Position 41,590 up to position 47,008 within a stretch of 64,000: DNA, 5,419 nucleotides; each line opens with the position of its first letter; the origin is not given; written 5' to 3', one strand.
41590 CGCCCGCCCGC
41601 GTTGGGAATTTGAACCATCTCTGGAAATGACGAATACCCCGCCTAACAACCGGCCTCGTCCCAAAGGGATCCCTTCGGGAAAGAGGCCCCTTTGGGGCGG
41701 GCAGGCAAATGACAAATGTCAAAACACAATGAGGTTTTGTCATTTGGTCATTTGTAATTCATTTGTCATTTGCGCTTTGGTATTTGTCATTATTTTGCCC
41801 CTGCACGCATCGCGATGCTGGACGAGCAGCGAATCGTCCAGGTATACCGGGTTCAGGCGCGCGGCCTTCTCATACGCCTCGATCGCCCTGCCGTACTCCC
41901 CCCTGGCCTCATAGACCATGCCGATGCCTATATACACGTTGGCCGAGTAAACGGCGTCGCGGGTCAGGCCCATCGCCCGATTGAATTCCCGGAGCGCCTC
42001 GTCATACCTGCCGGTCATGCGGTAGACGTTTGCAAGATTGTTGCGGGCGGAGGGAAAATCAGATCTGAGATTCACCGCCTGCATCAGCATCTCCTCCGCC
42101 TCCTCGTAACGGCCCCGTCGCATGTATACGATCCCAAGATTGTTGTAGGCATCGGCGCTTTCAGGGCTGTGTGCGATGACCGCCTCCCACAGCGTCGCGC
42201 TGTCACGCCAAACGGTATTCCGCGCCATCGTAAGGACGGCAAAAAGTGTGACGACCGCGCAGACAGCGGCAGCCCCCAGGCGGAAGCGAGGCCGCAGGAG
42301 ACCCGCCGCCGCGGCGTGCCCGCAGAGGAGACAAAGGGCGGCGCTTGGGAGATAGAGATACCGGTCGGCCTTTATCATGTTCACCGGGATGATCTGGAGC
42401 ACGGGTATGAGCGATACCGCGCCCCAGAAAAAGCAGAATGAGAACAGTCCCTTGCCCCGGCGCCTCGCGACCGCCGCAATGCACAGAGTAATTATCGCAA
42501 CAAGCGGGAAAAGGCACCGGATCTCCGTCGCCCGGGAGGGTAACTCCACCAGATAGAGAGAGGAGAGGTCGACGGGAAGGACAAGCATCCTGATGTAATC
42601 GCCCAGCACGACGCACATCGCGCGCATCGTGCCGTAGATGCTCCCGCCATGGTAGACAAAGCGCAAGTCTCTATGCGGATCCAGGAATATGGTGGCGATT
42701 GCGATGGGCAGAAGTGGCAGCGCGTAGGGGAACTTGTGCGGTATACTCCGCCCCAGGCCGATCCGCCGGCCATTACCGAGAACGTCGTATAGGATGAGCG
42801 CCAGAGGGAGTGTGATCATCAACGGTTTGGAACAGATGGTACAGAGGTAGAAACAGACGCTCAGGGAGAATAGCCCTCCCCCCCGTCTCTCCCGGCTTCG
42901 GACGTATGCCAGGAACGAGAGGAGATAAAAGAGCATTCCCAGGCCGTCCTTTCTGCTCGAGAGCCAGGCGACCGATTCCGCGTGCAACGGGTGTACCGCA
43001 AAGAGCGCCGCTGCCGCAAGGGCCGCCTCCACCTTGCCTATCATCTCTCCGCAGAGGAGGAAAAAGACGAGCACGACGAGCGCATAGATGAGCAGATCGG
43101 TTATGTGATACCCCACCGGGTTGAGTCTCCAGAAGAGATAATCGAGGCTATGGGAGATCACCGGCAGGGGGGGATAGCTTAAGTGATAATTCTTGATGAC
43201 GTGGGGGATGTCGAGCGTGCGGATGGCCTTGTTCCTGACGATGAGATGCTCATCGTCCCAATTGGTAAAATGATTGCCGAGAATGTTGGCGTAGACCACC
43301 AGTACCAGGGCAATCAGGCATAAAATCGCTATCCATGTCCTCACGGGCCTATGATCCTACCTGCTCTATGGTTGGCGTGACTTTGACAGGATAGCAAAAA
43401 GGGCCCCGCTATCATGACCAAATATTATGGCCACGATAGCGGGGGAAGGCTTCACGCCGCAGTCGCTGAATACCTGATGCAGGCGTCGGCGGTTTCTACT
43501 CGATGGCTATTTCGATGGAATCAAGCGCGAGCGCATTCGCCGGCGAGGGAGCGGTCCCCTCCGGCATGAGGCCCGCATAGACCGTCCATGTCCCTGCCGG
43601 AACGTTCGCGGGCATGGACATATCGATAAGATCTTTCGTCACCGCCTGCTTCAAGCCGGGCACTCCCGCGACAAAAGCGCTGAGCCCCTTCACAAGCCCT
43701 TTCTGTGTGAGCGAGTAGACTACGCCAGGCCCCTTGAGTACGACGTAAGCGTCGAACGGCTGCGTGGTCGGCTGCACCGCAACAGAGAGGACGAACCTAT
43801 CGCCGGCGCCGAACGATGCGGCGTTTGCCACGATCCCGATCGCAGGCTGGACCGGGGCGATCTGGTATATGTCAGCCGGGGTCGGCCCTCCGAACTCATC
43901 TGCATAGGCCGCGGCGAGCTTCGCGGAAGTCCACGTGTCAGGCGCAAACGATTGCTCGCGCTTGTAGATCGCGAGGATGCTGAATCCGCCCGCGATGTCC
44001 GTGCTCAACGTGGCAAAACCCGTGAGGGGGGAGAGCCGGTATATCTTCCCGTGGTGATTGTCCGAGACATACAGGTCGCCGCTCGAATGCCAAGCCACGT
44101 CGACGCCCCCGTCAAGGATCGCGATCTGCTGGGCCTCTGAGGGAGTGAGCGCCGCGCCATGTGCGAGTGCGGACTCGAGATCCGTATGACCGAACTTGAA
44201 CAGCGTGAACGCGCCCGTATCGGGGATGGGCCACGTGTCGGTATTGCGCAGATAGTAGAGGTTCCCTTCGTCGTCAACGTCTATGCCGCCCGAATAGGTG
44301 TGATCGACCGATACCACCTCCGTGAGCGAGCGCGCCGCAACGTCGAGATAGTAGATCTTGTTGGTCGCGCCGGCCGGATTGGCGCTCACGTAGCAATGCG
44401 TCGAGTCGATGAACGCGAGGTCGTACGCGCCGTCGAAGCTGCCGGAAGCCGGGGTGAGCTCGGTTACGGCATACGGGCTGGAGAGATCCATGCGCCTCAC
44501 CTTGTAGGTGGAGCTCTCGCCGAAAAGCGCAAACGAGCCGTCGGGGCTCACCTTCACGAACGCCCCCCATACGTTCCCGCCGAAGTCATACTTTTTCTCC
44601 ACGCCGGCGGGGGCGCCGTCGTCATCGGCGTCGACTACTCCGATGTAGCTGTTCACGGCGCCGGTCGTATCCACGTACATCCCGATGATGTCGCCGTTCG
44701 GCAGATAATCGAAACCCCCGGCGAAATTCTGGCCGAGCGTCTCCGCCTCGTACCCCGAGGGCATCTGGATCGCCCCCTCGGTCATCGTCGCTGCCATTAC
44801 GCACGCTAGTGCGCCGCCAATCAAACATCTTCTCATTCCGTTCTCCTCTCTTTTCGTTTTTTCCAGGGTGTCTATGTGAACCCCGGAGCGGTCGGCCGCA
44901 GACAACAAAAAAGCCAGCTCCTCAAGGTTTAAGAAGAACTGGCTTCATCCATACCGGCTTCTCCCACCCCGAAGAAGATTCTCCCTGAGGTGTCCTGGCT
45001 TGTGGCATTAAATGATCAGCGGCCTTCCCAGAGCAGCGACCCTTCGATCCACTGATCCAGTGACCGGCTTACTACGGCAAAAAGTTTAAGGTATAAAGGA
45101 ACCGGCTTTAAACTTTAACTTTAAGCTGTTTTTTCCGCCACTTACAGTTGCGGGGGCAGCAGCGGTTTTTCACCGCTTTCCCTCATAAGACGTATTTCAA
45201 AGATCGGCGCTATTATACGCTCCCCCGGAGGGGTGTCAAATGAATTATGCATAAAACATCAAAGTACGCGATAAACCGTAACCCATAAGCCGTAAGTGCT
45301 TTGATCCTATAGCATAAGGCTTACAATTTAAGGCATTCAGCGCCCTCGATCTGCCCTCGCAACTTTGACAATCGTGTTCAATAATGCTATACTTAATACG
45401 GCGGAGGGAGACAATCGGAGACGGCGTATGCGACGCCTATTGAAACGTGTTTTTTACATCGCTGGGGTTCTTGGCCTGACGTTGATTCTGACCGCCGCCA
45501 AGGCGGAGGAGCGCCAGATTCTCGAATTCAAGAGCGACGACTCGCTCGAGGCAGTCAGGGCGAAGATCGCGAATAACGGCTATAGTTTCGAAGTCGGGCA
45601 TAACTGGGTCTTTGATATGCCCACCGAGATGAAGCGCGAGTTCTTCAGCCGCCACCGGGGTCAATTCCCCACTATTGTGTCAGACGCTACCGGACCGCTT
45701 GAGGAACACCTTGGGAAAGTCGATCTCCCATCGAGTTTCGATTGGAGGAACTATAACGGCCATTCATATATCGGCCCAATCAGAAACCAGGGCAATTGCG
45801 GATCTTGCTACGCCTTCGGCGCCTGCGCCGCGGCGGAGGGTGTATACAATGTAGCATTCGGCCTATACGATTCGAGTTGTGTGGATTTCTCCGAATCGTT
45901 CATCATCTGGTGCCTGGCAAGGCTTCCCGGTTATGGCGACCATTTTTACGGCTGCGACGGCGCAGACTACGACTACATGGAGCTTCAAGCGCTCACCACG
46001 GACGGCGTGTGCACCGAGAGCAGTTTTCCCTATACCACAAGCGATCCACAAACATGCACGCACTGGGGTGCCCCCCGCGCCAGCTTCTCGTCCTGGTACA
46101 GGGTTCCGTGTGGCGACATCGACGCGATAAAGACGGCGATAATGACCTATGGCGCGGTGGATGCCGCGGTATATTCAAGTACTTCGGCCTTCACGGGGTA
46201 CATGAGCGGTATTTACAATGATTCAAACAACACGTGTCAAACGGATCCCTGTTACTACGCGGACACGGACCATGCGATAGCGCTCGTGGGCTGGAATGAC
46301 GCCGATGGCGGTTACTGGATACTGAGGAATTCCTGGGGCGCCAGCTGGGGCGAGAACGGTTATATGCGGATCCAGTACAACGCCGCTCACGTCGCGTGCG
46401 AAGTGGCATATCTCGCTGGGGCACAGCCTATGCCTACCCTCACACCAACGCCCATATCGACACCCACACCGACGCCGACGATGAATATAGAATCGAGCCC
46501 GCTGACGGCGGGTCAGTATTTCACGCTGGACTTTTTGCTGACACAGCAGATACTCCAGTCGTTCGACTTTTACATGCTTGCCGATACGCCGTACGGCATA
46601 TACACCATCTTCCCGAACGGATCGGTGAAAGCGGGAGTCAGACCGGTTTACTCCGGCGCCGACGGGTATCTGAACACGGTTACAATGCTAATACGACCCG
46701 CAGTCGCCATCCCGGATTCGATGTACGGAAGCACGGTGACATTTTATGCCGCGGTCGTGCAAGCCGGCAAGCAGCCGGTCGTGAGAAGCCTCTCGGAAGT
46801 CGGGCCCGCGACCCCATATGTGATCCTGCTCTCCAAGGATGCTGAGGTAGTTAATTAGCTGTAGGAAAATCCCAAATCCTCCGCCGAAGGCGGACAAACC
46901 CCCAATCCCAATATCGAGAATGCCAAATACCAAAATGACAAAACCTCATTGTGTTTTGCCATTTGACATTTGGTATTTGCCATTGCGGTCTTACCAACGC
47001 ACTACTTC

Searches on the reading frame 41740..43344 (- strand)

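Call 33: search_protein_families(library=pfam, proteins=[window:41740-43344:-], max_evalue=0.001)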
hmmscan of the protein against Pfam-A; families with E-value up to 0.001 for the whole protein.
window:41740-43344:- (534 aa): 18 families
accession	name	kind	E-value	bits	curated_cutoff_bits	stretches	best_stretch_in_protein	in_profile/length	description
PF00515.34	TPR_1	-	7.6e-23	79.8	27.8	3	397-429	1-33/34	Tetratricopeptide repeat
PF07719.23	TPR_2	-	4.7e-22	76.7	27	3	468-499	1-32/34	Tetratricopeptide repeat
PF13424.12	TPR_12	-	6.2e-21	74.8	30.1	2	432-497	4-74/77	Tetratricopeptide repeat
PF13181.12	TPR_8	-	9.4e-19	66.4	25.7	2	397-429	1-33/34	Tetratricopeptide repeat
PF13414.12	TPR_11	-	2.6e-18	65.9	26.8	1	406-444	3-41/42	TPR repeat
PF13374.12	TPR_10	-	1.1e-15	57.4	27.5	2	397-427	2-32/42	Tetratricopeptide repeat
PF13432.12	TPR_16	-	1.1e-14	55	32.7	1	379-418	13-52/65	Tetratricopeptide repeat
PF13431.12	TPR_17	-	1.3e-14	53.6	24.4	1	385-418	1-34/34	Tetratricopeptide repeat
PF13176.12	TPR_7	-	5.7e-14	51.4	27.9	1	399-430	1-32/36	Tetratricopeptide repeat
PF14559.12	TPR_19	-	1.4e-12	48.2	25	1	387-425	15-53/68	Tetratricopeptide repeat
PF13428.12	TPR_14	-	1.4e-10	41.2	23.5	0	470-499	3-32/44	Tetratricopeptide repeat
PF07721.20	TPR_4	-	2.5e-06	28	27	0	431-454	1-24/26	Tetratricopeptide repeat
PF13174.12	TPR_6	-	8e-06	26.6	26.3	0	474-499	6-31/33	Tetratricopeptide repeat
PF13371.12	TPR_9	-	1.2e-05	25.6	35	0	404-464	2-62/73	Tetratricopeptide repeat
PF13231.12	PMT_2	-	8e-05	23.3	26.1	1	79-208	24-148/160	Dolichyl-phosphate-mannose-protein mannosyltransferase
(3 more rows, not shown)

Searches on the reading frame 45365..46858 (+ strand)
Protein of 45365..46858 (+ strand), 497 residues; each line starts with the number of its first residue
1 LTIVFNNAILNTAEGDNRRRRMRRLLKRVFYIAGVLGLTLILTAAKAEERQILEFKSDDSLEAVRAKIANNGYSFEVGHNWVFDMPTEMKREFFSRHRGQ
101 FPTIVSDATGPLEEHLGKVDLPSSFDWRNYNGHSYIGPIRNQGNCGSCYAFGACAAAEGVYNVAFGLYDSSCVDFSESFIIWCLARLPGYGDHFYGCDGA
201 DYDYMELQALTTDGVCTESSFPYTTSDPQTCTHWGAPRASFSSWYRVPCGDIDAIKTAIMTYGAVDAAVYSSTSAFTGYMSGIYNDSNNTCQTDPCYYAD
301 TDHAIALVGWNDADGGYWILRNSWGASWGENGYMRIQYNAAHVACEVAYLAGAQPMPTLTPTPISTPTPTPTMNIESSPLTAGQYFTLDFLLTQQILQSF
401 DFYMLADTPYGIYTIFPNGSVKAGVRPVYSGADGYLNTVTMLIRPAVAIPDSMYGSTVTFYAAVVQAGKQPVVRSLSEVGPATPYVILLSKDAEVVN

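Call 7: search_protein_families(library=pfam, proteins=[window:45365-46858:+], max_evalue=0.01)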
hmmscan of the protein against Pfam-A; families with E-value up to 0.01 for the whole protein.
window:45365-46858:+ (497 aa): 1 family
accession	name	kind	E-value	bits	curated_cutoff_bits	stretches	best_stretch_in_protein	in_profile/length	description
PF00112.29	Peptidase_C1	-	9.7e-44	150.5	20.7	1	121-348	1-213/220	Papain family cysteine protease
